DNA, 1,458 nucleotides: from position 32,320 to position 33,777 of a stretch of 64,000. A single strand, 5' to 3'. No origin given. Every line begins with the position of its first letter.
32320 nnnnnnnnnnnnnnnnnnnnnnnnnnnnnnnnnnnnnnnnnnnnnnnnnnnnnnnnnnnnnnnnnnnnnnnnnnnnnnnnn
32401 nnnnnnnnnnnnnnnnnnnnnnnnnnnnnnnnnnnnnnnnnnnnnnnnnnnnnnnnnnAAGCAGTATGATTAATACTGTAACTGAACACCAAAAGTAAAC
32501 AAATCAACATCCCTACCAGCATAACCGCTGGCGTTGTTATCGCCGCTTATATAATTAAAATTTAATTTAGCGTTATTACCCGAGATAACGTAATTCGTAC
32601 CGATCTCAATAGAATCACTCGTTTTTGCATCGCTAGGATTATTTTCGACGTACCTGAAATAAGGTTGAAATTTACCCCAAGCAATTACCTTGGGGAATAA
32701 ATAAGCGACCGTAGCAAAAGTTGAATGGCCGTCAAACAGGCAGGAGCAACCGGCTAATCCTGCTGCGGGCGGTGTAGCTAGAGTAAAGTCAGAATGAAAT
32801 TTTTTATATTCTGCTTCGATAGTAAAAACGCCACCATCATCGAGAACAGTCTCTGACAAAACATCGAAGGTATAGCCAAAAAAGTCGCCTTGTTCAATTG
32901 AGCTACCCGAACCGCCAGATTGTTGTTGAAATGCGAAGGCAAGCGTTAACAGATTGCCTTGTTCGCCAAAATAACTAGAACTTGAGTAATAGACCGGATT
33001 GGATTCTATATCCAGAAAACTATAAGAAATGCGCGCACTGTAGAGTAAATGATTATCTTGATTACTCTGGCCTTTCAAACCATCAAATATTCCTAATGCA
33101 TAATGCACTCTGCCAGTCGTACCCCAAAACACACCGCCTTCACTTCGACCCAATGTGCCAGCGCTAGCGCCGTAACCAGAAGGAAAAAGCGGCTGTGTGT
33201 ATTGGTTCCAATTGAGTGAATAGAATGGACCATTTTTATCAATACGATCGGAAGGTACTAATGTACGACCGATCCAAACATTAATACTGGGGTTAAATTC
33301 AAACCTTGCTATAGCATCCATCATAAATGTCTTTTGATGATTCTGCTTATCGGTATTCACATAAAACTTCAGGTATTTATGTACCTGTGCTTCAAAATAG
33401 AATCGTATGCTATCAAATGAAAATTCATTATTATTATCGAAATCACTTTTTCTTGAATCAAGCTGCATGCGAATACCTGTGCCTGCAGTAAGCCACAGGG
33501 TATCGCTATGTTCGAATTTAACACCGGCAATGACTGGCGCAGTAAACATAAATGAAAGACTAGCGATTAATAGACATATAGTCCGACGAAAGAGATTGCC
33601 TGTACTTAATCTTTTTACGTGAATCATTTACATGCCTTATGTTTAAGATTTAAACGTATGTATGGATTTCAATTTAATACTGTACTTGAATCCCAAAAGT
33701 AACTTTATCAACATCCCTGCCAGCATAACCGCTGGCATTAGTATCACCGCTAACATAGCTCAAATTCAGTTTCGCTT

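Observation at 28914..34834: Accessory-looking block between der and bamC: PPK2, a Tat-dependent two-subunit GMC dehydrogenase without a cytochrome subunit, and two porin paralogs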

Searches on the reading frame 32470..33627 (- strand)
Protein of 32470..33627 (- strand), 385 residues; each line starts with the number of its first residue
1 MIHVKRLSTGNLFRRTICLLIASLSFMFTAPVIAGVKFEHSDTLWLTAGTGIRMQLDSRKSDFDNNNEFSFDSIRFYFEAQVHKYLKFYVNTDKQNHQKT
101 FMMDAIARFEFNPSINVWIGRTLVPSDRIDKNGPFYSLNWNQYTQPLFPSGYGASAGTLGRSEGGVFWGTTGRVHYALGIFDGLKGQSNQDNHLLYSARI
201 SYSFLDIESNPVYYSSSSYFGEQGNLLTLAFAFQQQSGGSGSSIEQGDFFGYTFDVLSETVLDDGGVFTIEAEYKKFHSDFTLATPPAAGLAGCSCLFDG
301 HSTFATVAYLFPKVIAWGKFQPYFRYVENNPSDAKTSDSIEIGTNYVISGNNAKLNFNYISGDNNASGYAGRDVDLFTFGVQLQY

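Call 3: search_protein_families(library=pfam, proteins=[window:32470-33627:-], max_evalue=0.01)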
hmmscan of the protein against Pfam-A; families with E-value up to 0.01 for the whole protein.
window:32470-33627:- (385 aa): 0 families

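Call 4: search_protein_families(library=ncbifam, proteins=[window:32470-33627:-], max_evalue=0.01)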
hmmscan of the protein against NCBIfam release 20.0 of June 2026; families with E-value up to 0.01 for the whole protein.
window:32470-33627:- (385 aa): 1 family
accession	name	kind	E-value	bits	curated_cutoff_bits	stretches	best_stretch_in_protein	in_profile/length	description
NF040900.1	porin_ExtI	equivalog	1.1e-20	73.8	150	1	85-384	99-400/403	selenite/tellurite reduction operon porin ExtI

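Call 14: search_solved_structures(query=window:32470-33627:-, max_evalue=10)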
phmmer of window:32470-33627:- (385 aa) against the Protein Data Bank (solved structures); distinct sequences matched with E-value up to 10: 0.

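Call 15: find_homologous_proteins(query=window:32470-33627:-, max_evalue=0.00001)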
Query window:32470-33627:- (385 aa): 228 proteins with E <= 0.00001 among 4174 candidates; the best 120 are listed.
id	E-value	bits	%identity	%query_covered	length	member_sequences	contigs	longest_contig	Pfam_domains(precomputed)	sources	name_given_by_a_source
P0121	1.2e-256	869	98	100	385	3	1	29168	-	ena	-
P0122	2.0e-239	812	91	100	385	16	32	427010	-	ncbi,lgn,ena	-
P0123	1.9e-237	806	91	100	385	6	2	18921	-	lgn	-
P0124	8.8e-237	804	90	100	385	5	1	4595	-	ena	-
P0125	1.5e-227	773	94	93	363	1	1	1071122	-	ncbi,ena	-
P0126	2.3e-179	615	68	100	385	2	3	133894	PF07396.18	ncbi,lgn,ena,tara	tara:strand:- start:1895 stop:3052 length:1158 start_codon:yes stop_codon:yes gene_type:complete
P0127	2.9e-178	611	69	97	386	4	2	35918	PF07396.18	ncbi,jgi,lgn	ncbi:MAG: hypothetical protein ACI85N_000399 [Gammaproteobacteria bacterium]|jgi:hypothetical protei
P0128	9.5e-177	606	68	100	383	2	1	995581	PF07396.18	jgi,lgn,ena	-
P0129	2.7e-176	604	69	97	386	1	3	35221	PF07396.18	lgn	-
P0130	7.6e-175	600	67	100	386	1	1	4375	PF07396.18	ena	-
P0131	8.2e-173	593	66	100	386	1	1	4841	PF07396.18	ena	-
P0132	8.2e-172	590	67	97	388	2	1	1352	-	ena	-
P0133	1.6e-168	579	65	100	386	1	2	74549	-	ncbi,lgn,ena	-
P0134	4.7e-167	574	64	99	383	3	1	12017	PF07396.18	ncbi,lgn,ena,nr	ncbi:MAG: hypothetical protein DRQ58_03330 [Gammaproteobacteria bacterium]|nr:MAG: hypothetical prot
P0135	2.9e-166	571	64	99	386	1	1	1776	PF07396.18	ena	-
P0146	1.3e-162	559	64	96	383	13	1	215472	PF07396.18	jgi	jgi:hypothetical protein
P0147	2.8e-162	558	60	100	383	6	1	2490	PF07396.18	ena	-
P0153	4.0e-132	459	56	90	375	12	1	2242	PF07396.18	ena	-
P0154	1.1e-131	458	55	96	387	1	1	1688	PF07396.18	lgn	-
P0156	1.8e-131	457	53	99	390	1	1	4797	PF07396.18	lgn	-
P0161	7.7e-130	452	54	94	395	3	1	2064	PF07396.18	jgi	-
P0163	4.1e-129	449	52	99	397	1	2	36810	PF07396.18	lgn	-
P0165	2.4e-128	447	54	97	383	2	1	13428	PF07396.18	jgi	jgi:hypothetical protein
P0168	1.1e-127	445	55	93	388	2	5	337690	PF07396.18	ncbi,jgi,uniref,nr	ncbi:hypothetical protein HBA55_24680 [Pseudomaricurvus alkylphenolicus]|jgi:hypothetical protein|un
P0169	1.6e-127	444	55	93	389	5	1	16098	PF07396.18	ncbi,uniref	ncbi:hypothetical protein [Pseudomaricurvus sp.]|uniref:hypothetical protein n=1 Tax=Pseudomaricurvu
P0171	2.7e-126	440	53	99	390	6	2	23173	PF07396.18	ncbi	-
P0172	5.0e-126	439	52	99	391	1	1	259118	PF07396.18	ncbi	-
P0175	5.1e-125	436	54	95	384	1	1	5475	PF07396.18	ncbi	-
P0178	3.5e-123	430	55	91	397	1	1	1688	PF07396.18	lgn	-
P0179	2.1e-122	427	52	95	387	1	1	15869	PF07396.18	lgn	-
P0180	6.6e-122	425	53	95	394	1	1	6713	PF07396.18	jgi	-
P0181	7.6e-122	425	52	96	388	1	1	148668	PF07396.18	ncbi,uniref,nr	ncbi:hypothetical protein FKG94_21580 [Exilibacterium tricleocarpae]|uniref:Porin n=1 Tax=Exilibacte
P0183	1.3e-121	425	53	96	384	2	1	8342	PF07396.18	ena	-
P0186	3.9e-121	423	53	96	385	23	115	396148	PF07396.18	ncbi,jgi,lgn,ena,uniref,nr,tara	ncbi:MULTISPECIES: hypothetical protein [Spongiibacter]|uniref:hypothetical protein n=1 Tax=Spongiib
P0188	6.5e-121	422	53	95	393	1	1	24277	PF07396.18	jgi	-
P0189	1.1e-120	421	51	96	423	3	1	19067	PF07396.18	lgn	-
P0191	3.4e-120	420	50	97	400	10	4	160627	PF07396.18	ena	-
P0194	4.5e-119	416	54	91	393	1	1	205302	PF07396.18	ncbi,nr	ncbi:MAG: hypothetical protein H6978_06505 [Gammaproteobacteria bacterium]|nr:hypothetical protein [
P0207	1.4e-116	408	52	95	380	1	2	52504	PF07396.18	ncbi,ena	-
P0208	3.1e-116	407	51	95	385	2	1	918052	-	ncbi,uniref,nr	ncbi:porin family protein [Parahaliea maris]|uniref:hypothetical protein n=1 Tax=Parahaliea maris Ta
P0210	2.8e-115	404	51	99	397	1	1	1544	PF07396.18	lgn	-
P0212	4.2e-115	403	49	99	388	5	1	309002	-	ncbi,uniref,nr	ncbi:hypothetical protein FDY93_10085 [Microbulbifer harenosus]|uniref:Porin n=2 Tax=Microbulbifer h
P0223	7.5e-114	399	49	98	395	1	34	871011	-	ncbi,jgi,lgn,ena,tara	jgi:hypothetical protein|tara:strand:- start:10538 stop:11725 length:1188 start_codon:yes stop_codon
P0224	7.7e-114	399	52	92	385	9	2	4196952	-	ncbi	-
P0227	8.2e-114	399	53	91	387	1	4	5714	PF07396.18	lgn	-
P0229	1.4e-113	398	53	88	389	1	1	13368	PF07396.18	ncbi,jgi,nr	ncbi:MAG TPA: hypothetical protein VMH83_03560 [Candidatus Acidoferrum sp.]|nr:hypothetical protein 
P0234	1.2e-112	395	50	96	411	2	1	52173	PF07396.18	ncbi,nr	ncbi:MAG: OprO/OprP family phosphate-selective porin [Pseudomonadales bacterium]|nr:OprO/OprP family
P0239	4.2e-112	393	49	97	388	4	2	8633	PF07396.18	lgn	-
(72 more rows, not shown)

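Call 17: find_encoding_contigs(protein=P0122, flank=10000, max_places=4)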
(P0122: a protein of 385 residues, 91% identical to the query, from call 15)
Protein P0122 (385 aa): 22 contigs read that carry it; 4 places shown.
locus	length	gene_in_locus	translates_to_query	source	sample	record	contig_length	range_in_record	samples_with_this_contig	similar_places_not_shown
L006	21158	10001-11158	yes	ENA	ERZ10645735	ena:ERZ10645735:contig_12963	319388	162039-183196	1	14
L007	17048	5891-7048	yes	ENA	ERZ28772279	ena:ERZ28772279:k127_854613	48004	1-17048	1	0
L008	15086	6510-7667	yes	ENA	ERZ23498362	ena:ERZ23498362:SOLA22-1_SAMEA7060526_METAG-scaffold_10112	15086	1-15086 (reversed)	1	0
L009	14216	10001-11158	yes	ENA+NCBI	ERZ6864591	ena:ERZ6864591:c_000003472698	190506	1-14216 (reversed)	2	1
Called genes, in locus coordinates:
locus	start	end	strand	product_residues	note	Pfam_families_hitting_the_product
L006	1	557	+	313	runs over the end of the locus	PF01145:Band_7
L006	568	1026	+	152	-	PF01957:NfeD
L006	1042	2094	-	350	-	PF08331:QueG_DUF1730, PF13484:Fer4_16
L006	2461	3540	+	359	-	PF01594:AI-2E_transport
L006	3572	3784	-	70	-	-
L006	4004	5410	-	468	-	PF13638:PIN_4, PF02562:PhoH, PF13245:AAA_19 (faint), PF13604:AAA_30 (faint)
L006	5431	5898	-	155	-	PF08534:Redoxin, PF00578:AhpC-TSA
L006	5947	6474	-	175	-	PF13740:ACT_6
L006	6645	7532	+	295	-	PF00701:DHDPS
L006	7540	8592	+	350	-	PF06804:BamC_C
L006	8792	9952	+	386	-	-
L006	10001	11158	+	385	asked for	-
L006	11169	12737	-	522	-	PF00732:GMC_oxred_N, PF05199:GMC_oxred_C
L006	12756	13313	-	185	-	-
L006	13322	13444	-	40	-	-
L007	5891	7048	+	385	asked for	-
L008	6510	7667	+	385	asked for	-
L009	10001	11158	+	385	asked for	-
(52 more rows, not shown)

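Call 18: find_encoding_contigs(protein=P0125, flank=10000, max_places=2)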
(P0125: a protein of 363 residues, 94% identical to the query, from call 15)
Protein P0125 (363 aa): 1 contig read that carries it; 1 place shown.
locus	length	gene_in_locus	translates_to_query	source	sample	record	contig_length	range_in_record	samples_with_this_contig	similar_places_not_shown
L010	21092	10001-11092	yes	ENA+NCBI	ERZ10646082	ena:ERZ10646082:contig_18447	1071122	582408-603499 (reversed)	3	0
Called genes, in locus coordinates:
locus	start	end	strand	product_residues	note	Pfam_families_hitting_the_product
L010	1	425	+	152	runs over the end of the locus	PF01957:NfeD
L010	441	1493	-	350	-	PF08331:QueG_DUF1730, PF13484:Fer4_16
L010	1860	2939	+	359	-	PF01594:AI-2E_transport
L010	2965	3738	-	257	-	PF07228:SpoIIE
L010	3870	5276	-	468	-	PF13638:PIN_4, PF02562:PhoH, PF13245:AAA_19 (faint), PF13604:AAA_30 (faint)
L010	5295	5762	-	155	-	PF08534:Redoxin, PF00578:AhpC-TSA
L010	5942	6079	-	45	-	-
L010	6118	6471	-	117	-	PF13740:ACT_6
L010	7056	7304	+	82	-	PF00701:DHDPS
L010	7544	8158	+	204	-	-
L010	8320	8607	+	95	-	PF06804:BamC_C (weak)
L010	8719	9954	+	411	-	-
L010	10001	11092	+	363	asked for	-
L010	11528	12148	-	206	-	-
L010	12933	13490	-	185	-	-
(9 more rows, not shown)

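Call 19: find_encoding_contigs(protein=P0128, flank=10000, max_places=2)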
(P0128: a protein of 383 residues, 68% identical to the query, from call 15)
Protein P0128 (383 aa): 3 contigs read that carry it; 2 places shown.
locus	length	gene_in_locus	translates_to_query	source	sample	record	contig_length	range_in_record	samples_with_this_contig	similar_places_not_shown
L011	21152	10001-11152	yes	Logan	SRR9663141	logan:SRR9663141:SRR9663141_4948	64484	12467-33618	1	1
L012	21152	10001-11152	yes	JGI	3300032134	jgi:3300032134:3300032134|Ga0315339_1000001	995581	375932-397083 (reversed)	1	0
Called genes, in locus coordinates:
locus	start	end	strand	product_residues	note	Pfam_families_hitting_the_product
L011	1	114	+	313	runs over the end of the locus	PF01145:Band_7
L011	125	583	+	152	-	PF01957:NfeD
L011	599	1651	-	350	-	PF08331:QueG_DUF1730, PF13484:Fer4_16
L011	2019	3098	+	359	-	PF01594:AI-2E_transport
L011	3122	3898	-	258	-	PF07228:SpoIIE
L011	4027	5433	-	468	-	PF13638:PIN_4, PF13245:AAA_19 (faint), PF02562:PhoH, PF13604:AAA_30 (faint)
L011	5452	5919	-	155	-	PF08534:Redoxin, PF00578:AhpC-TSA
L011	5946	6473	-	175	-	PF13740:ACT_6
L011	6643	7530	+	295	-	PF00701:DHDPS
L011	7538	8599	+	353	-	PF06804:BamC_C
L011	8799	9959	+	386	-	-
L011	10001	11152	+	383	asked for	PF07396:Porin_O_P (faint)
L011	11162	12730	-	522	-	PF00732:GMC_oxred_N, PF05199:GMC_oxred_C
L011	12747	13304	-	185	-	-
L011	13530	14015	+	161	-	PF13302:Acetyltransf_3, PF13420:Acetyltransf_4, PF00583:Acetyltransf_1, PF13673:Acetyltransf_10 (weak), PF13508:Acetyltransf_7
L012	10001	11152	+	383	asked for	PF07396:Porin_O_P (faint)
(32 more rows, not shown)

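Call 40: predict_structure(alignment_id=A1)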
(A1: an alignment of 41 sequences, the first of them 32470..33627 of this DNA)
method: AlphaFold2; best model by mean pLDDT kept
length: 385 residues; sequences in the alignment: 41
mean_pLDDT: 80.3   pTM: 0.78
mean pLDDT of the five models: 80.3, 79.4, 78.4, 75.7, 74.5
residues with pLDDT >= 90: 151; 70-90: 152; 50-70: 47; < 50: 35
segments of 3 or more residues with pLDDT < 50: 1-9, 25-32, 152-157, 284-294
pLDDT, mean of each block of 10 residues (from residue 1): 40 75 45 71 90 81 63 85 92 77 89 92 82 81 73 51 89 91 72 87 87 73 93 84 72 94 97 88 46 60 95 96 95 87 95 93 81 85 90
secondary structure, 60 per line:
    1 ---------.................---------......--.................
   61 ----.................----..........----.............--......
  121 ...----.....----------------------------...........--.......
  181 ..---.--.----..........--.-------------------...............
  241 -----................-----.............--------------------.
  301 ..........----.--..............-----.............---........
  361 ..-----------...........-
elements in order: H10-26 E36-41 E44-60 E65-81 E86-95 E100-112 E115-123 H128-132 E161-171 E174-182 E194-203 E226-240 E246-261 E267-279 E300-310 E318-331 E337-349 E353-362 E374-384

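Call 49: fold_search(model_id=the predicted structure, library=pdb)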
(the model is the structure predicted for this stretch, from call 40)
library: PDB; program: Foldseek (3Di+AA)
matches with E <= 10: 892; with E <= 0.001: 231
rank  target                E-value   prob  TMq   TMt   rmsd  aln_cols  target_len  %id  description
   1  2o4v_A                5.9e-12  1.00  0.64  0.60   7.9       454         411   11  An arginine ladder in OprP mediates phosphate specific transfer across the outer membrane (released 2006-12-26)
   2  4rjw                  6.9e-12  1.00  0.63  0.57   7.3       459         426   11  Crystal structure of Pseudomonas aeruginosa OprO (released 2015-10-21)
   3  4rjx                  1.5e-11  1.00  0.65  0.59   6.6       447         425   11  Crystal structure of the OprO mutant protein F62Y/D114Y (released 2015-10-21)
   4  9j9p                  2.5e-11  1.00  0.58  0.65   5.7       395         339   11  artificial mononuclear Zn-bound metalloprotein 3 (M3:Zn) (released 2025-07-02)
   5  4kr8_C                3.0e-11  1.00  0.61  0.68   5.0       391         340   11  Salmonella typhi OmpF complex with Daunomycin (released 2014-05-28)
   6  8byt_A                3.3e-11  1.00  0.51  0.62   7.2       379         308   10  Outer membrane attachment porin OmpM1 from Veillonella parvula, C3 symmetry (released 2023-11-08)
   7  5oyk                  3.4e-11  1.00  0.54  0.63   6.9       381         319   12  Outer-membrane expressed OmpT of Vibrio cholerae (released 2018-04-25)
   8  6ehe                  6.0e-11  1.00  0.54  0.66   6.4       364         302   12  OmpTdeltaL8 (loop L8 deletion mutant of OmpT), an outer membrane protein of Vibrio cholerae (released 2018-04-25)
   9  9j9n_A                6.0e-11  1.00  0.57  0.65   5.8       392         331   12  artificial mononuclear Zn-bound metalloprotein 2 (M2:Zn) (released 2025-07-02)
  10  4d64_A                6.6e-11  1.00  0.58  0.62   6.1       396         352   11  Structure of porin Omp-Pst1 from P. stuartii; the crystallographic symmetry generates a dimer of trimers. (released 2016-03-09)
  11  6ehd                  7.0e-11  1.00  0.54  0.63   6.6       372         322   14  OmpT (in-vitro folded), an outer membrane protein of Vibrio cholerae (released 2018-04-25)
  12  8pyz_E                9.0e-11  1.00  0.58  0.64   6.0       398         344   14  Structure of Ompk36GD from Klebsiella pneumonia, solved at wavelength 4.13 A (released 2023-10-25)
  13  5nxn_A                9.4e-11  1.00  0.57  0.63   6.2       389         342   12  Structure of a L5-deletion mutant of Providencia stuartii Omp-Pst1 (released 2018-02-21)
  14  9j9o_A                9.4e-11  1.00  0.57  0.63   6.3       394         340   12  artificial dinuclear Zn-bound metalloprotein 1 (D1:2Zn) (released 2025-07-02)
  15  7q3t_A                9.9e-11  1.00  0.57  0.63   5.9       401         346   13  Crystal structure of the OmpK36 D insertion chimera from Klebsiella pneumonia (released 2022-07-06)
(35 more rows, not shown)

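Call 51: find_encoding_contigs(protein=P0186, flank=7000, max_places=3)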
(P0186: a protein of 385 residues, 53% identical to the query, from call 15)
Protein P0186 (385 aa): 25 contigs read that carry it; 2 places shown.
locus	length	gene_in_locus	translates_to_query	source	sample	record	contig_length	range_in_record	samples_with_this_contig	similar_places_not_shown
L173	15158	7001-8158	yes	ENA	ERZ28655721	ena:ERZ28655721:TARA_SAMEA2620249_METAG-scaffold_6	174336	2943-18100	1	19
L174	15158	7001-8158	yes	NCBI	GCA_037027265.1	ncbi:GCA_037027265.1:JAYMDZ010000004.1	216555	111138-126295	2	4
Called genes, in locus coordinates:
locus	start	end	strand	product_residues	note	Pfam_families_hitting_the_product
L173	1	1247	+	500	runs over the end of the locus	PF03929:PepSY_TM, PF03413:PepSY (faint)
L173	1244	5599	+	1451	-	PF02514:CobN-Mg_chel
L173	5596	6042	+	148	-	PF01618:MotA_ExbB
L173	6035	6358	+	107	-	PF09919:DUF2149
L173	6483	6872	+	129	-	PF06094:GGACT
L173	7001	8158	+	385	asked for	PF07396:Porin_O_P (faint)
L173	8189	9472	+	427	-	PF13458:Peripla_BP_6, PF13433:Peripla_BP_5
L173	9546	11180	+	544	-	PF02653:BPD_transp_2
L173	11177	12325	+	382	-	PF02653:BPD_transp_2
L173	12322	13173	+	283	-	PF02463:SMC_N (weak), PF00005:ABC_tran, PF13304:AAA_21 (faint), PF12399:BCA_ABC_TP_C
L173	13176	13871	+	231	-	PF00005:ABC_tran, PF13304:AAA_21 (faint)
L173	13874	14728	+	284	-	PF01774:UreD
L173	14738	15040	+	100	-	PF00547:Urease_gamma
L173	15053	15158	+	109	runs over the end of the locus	PF00699:Urease_beta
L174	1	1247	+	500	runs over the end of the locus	PF03929:PepSY_TM, PF03413:PepSY (faint)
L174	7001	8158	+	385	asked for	PF07396:Porin_O_P (faint)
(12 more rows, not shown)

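Call 52: find_encoding_contigs(protein=P0212, flank=7000, max_places=2)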
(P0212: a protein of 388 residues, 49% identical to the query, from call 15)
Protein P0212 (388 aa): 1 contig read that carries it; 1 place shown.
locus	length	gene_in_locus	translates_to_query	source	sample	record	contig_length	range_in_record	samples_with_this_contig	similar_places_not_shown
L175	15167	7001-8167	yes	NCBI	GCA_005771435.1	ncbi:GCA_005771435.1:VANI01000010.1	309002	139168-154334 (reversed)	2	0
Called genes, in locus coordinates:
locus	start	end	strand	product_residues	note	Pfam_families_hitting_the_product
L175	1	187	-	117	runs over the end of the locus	PF01638:HxlR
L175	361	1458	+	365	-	PF00478:IMPDH (faint), PF03060:NMO, PF01070:FMN_dh (weak)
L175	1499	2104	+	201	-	PF13417:GST_N_3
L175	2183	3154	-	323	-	PF00072:Response_reg, PF08281:Sigma70_r4_2 (faint), PF00196:GerE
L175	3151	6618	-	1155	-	PF00512:HisKA, PF02518:HATPase_c, PF00072:Response_reg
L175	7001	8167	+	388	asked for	-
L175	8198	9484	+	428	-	PF13433:Peripla_BP_5, PF13458:Peripla_BP_6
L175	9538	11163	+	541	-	PF02653:BPD_transp_2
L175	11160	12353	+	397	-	PF02653:BPD_transp_2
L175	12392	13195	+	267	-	PF02463:SMC_N (faint), PF00005:ABC_tran, PF13304:AAA_21 (faint), PF12399:BCA_ABC_TP_C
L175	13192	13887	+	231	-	PF13476:AAA_23 (faint), PF00005:ABC_tran, PF13304:AAA_21 (faint), PF13401:AAA_22 (weak)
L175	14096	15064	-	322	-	PF14027:Questin_oxidase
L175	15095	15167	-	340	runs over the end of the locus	PF03476:MOSC_N, PF03473:MOSC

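Call 55: find_encoding_contigs(protein=P0208, flank=7000, max_places=2)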
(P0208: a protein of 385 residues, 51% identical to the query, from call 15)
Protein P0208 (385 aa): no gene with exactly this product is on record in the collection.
